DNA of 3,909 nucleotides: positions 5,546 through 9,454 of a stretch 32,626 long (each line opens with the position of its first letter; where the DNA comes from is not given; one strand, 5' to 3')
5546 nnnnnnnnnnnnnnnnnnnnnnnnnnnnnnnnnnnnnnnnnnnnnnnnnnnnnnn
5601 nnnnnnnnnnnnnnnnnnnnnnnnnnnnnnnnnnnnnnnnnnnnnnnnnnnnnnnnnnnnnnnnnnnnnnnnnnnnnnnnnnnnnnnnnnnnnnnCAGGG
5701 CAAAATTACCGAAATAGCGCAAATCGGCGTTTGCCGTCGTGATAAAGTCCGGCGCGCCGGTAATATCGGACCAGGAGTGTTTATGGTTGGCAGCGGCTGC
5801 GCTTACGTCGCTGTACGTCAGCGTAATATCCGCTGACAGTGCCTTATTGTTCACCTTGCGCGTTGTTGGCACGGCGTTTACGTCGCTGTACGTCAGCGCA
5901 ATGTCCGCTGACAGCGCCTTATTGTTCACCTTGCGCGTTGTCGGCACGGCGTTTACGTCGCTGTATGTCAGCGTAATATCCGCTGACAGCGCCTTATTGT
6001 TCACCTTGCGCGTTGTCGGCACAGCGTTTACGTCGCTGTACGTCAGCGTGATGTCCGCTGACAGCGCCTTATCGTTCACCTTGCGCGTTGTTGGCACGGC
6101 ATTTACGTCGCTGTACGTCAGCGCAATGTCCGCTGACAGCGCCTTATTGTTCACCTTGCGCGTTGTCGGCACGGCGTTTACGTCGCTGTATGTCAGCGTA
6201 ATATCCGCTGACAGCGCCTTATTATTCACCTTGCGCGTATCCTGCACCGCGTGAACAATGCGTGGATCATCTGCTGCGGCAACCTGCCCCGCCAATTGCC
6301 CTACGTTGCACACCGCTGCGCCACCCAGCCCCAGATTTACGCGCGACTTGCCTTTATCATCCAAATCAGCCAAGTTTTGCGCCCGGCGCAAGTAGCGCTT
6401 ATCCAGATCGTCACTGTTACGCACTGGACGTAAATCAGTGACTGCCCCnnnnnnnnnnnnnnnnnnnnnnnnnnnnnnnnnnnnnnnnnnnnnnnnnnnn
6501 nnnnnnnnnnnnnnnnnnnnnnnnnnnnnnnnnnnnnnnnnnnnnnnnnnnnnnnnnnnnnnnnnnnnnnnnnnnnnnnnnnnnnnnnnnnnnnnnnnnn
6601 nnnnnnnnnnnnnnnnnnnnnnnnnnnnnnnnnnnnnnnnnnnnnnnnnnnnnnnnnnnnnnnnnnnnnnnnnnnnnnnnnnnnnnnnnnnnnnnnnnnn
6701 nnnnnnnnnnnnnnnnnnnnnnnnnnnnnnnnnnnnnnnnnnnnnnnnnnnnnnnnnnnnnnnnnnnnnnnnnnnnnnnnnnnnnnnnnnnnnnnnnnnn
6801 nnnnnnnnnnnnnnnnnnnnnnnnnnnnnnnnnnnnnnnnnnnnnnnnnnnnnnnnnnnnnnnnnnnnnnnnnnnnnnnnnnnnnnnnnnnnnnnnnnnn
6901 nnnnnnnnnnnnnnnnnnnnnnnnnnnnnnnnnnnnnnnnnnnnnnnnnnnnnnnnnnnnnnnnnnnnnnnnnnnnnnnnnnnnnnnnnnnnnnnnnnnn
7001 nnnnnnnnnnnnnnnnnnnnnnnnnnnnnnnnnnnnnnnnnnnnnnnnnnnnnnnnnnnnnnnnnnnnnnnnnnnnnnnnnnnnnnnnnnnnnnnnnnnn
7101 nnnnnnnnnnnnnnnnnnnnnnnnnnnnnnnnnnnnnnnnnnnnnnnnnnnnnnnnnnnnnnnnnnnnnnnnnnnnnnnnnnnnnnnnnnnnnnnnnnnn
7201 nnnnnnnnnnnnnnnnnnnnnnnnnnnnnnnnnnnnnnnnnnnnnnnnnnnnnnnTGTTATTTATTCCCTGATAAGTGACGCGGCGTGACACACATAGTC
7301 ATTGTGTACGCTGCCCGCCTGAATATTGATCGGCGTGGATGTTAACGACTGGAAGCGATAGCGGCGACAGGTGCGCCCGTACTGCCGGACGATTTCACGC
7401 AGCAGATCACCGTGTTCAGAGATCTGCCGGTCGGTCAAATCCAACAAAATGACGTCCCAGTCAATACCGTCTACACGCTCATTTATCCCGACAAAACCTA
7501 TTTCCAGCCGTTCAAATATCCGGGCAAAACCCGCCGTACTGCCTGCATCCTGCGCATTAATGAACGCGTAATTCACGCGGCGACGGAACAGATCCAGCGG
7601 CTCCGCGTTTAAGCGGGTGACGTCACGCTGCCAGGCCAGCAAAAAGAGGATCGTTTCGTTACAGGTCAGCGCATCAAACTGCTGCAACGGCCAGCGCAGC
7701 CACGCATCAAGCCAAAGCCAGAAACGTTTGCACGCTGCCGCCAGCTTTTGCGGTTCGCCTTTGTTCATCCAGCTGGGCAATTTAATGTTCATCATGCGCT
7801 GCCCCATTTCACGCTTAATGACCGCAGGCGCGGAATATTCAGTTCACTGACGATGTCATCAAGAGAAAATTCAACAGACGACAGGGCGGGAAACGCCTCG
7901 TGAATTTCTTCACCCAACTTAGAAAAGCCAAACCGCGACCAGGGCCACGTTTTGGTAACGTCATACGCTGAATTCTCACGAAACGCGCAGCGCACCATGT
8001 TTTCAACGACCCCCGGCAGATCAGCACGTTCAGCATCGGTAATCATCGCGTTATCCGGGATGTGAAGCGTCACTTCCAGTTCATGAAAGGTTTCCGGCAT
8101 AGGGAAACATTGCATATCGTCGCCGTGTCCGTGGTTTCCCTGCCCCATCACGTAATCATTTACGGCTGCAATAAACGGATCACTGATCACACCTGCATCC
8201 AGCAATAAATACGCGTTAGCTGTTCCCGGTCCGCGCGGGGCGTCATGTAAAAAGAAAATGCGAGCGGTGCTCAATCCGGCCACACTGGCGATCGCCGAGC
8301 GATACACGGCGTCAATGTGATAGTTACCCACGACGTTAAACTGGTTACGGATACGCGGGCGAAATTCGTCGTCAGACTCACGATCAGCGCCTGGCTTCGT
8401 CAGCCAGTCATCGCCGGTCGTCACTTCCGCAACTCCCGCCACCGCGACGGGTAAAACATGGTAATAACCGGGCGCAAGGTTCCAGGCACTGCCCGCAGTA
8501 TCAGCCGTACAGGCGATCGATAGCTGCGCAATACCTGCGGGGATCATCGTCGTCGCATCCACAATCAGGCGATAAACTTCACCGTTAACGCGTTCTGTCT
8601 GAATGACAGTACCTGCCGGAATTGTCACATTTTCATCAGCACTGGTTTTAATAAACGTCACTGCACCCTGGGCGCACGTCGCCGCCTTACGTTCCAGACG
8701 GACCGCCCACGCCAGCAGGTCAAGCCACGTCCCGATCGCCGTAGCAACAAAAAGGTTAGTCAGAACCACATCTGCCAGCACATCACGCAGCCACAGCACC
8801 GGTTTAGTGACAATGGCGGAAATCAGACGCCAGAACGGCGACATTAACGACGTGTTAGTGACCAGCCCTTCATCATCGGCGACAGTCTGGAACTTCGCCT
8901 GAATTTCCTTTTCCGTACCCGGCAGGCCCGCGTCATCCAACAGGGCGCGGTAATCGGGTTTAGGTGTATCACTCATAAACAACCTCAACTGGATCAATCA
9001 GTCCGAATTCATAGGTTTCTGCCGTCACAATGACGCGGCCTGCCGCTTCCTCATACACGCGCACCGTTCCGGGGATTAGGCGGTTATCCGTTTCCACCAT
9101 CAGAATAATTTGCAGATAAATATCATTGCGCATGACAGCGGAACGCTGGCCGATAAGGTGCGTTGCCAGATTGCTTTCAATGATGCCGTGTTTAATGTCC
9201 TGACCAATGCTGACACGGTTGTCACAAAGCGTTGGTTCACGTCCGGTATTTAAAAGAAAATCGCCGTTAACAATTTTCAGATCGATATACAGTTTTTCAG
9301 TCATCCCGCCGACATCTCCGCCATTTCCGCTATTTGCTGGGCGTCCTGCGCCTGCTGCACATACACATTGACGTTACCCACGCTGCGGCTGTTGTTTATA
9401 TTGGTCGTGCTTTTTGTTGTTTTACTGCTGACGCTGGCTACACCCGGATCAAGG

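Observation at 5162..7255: Tail fibre with six near-identical 78-bp tandem repeats and a Gly-rich C-terminal domain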

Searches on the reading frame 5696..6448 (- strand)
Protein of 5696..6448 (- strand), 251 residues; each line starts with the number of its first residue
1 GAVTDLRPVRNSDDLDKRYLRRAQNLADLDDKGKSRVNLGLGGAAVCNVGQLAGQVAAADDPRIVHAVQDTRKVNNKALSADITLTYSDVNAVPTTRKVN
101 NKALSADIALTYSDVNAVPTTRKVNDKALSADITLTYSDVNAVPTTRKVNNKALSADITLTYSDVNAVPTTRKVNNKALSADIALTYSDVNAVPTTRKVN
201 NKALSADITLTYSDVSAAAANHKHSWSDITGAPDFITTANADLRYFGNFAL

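Call 57: predict_structure(alignment_id=A3)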
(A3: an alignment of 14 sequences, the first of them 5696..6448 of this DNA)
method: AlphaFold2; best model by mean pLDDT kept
length: 251 residues; sequences in the alignment: 14
mean_pLDDT: 46.6   pTM: 0.14
mean pLDDT of the five models: 46.6, 45.8, 43.4, 40.4, 39.4
residues with pLDDT >= 90: 0; 70-90: 0; 50-70: 73; < 50: 178
segments of 3 or more residues with pLDDT < 50: 1-73, 92-94, 96-98, 106-108, 116-123, 139-144, 146-148, 156-179, 181-198, 217-225, 229-234, 236-251
pLDDT, mean of each block of 10 residues (from residue 1): 39 43 45 45 37 34 38 54 54 50 54 50 53 50 47 48 41 44 46 48 56 52 47 46 44 31
secondary structure, 60 per line:
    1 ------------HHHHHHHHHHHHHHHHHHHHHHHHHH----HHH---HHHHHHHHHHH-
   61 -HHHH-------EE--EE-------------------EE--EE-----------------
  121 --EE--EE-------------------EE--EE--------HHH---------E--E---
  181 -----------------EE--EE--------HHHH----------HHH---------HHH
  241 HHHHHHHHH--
elements in order: H13-38 H49-59 H62-65 H212-215 H238-249
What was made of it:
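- On Phage tail-collar fibre protein (Pfam PF12571 N-terminal domain; HP1 orf31-like fibres): Only monomer prediction was available; the shaft model failed (call 57).
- The monomer AF2 model of the shaft was unusable (mean pLDDT 46.6, call 57).
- Tried and rejected: It was unusable, so no fold search was run on it (call 57).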

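Call 63: search_protein_families(library=pfam, proteins=[window:5696-6448:-], max_evalue=10)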
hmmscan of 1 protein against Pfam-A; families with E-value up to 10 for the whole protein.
window:5696-6448:- (251 aa): 5 families
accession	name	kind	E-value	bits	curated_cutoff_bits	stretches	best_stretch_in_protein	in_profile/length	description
PF03020.21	LEM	-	0.022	14.8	24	0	93-102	25-34/40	LEM domain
PF15147.11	DUF4578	-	0.037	15.2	27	0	183-229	49-95/126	Domain of unknown function (DUF4578)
PF03065.20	Glyco_hydro_57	-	0.05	13.3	21.2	0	101-123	200-221/291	Glycosyl hydrolase family 57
PF08015.16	Pheromone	-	0.17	13.4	22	0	58-95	13-50/66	Fungal mating-type pheromone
PF09167.16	DUF1942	-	0.67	10.5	22.4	1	143-206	33-91/123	Domain of unknown function (DUF1942)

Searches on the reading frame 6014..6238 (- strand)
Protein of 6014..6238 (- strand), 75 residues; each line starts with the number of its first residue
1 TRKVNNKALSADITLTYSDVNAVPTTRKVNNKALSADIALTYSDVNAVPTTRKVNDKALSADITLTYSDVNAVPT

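Call 68: search_protein_representatives(protein=window:6014-6238:-)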
Query: 75 residues. Proteins with E-value up to 0.001 (for the whole library): 2016; up to 1e-10: 666; up to 1e-30: 124. The best 150 are listed.
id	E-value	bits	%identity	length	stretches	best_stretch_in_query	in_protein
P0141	1.3e-89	305.4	51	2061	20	1-73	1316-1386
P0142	3.2e-75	260.2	48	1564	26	1-72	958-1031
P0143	3.2e-72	250.8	66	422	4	2-75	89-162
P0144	2.3e-70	244.9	64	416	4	2-75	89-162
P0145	1.5e-67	236.0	69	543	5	1-73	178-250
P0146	1.8e-66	232.6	72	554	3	1-74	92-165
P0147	5.3e-66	231.2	61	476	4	2-75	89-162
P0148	2.6e-65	229.0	63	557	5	2-72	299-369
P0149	3.9e-65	228.5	58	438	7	2-74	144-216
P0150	2.5e-64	226.0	45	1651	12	2-72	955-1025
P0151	4.6e-64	225.1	61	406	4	1-75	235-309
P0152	2.8e-63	222.6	79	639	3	1-75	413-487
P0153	4.0e-61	215.9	57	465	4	2-75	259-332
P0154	6.9e-60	212.0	62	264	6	1-73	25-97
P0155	4.0e-58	206.4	54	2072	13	22-73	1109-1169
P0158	5.0e-55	196.7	65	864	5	1-73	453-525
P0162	4.6e-53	190.5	71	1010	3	1-74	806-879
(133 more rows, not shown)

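Call 69: search_protein_families(library=pfam, proteins=[P0141, P0142, P0143, P0145, P0152, P0158, P0162, P0150], max_evalue=0.001)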
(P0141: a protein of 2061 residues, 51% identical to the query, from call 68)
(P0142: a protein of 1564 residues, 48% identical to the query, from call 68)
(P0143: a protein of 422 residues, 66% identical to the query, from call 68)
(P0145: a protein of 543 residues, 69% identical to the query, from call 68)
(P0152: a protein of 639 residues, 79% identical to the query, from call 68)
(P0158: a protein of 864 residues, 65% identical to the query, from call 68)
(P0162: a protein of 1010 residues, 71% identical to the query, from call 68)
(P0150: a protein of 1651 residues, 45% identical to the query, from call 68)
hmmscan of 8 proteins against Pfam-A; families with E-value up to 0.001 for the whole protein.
P0141 (2061 aa): 0 families

P0142 (1564 aa): 3 families
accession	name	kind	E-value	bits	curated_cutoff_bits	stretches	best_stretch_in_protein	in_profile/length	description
PF12571.13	Phage_tail_fib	-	1e-39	136.3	23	1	1-119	1-119/150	Phage tail-collar fibre protein, N-terminal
PF03406.18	Phage_fiber_2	-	8.7e-17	60.9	22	1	165-205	1-41/42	Phage tail fibre repeat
PF19392.5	DUF5967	-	1.9e-06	28.2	25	0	569-580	2-13/43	Family of unknown function (DUF5967)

P0143 (422 aa): 1 family
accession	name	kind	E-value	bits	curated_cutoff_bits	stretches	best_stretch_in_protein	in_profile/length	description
PF21601.3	GldM_2nd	-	2.8e-05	25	24.4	0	141-190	22-75/98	GldM second domain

P0145 (543 aa): 0 families

P0152 (639 aa): 0 families

P0158 (864 aa): 1 family
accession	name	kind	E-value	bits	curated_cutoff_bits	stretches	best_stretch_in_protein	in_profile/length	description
PF12789.12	PTR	-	1.8e-08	34.7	27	0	129-146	23-40/60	Phage tail repeat like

P0162 (1010 aa): 0 families

P0150 (1651 aa): 0 families

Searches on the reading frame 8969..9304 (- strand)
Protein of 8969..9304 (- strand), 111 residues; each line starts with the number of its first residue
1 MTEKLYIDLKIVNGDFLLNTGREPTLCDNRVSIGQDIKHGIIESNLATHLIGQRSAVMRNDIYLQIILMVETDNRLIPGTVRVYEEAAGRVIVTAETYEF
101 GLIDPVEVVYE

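Call 4: search_protein_families(library=pfam, proteins=[window:8969-9304:-], max_evalue=0.01)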
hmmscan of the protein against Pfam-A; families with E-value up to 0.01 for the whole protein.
window:8969-9304:- (111 aa): 1 family
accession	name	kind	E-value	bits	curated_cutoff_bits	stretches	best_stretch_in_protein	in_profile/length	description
PF10761.14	DUF2590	-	1.8e-37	128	27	1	7-103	1-97/100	Protein of unknown function (DUF2590)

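Call 5: search_protein_families(library=phrogs, proteins=[window:8969-9304:-], max_evalue=0.001)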
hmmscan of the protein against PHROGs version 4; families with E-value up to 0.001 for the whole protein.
window:8969-9304:- (111 aa): 1 family
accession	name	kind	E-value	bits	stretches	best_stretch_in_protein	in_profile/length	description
phrog_1237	-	unknown function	1.4e-42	145.2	1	1-104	1-104/109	-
